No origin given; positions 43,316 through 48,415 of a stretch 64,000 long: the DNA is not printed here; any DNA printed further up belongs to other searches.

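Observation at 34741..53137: Stand-alone G-G-H-I-J-K pseudopilin operon joined to a toxin-antitoxin pair and a 3,223-aa anchored S8 protease: candidate cargo-dedicated pseudopilus system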

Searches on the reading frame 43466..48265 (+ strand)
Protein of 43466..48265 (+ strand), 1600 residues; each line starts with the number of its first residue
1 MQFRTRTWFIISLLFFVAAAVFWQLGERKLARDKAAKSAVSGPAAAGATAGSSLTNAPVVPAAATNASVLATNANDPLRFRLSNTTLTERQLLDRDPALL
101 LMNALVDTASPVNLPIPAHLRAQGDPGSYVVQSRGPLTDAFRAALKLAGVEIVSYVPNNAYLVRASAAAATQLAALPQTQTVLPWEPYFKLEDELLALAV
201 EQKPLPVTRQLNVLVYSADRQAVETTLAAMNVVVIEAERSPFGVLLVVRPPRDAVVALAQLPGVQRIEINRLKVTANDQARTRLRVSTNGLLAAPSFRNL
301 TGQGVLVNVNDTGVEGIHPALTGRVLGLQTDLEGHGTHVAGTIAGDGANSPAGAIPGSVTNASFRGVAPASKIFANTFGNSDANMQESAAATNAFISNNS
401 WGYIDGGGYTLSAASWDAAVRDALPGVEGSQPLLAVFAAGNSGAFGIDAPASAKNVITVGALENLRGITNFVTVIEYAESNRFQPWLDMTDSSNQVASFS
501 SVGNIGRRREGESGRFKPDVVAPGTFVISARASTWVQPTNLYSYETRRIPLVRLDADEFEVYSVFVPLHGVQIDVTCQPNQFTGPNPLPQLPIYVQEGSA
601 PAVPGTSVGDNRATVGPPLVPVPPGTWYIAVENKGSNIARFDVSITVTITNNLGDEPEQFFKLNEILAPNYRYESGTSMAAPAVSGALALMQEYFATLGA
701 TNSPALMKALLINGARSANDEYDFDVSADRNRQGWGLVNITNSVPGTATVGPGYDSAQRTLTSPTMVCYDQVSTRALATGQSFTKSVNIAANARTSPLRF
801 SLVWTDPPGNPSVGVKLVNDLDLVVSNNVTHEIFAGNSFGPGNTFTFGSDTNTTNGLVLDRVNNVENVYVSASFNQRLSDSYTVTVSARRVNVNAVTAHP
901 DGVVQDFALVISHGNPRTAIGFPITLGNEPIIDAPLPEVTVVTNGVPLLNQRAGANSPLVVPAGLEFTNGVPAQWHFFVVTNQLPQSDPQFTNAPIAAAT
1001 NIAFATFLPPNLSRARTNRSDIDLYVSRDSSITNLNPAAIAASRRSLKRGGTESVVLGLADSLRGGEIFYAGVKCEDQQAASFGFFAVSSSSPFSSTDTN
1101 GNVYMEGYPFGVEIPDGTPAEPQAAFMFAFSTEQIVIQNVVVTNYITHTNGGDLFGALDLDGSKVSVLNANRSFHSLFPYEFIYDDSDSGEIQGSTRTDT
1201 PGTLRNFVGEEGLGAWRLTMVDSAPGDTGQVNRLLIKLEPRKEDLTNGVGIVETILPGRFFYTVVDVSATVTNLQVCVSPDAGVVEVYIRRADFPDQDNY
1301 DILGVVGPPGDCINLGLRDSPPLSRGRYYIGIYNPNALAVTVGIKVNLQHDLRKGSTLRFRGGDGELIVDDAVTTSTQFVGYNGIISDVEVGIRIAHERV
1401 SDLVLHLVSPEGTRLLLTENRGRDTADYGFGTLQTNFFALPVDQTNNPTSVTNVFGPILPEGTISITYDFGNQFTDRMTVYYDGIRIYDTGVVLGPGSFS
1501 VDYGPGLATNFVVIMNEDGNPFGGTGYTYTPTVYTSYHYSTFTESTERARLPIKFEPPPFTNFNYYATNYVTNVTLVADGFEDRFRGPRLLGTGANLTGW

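Call 94: search_solved_structures(query=window:43466-48265:+, max_evalue=0.00001)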
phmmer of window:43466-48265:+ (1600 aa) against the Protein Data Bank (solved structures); distinct sequences matched with E-value up to 0.00001: 4.
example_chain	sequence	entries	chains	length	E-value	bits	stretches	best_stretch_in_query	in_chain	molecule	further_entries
1wmd_A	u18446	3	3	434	5e-30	107.2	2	294-534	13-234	protease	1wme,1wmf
5fax_A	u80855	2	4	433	1.3e-29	105.8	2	299-534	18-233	Subtilase SubHal from Bacillus halmapalus | Enzyme subtilase SubHal from Bacillus halmapalus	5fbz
3afg_A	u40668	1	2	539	7.2e-11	43.7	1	257-472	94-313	Subtilisin-like serine protease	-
9ues_B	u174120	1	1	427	1.1e-09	39.8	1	300-472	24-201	Subtilisin-like serine protease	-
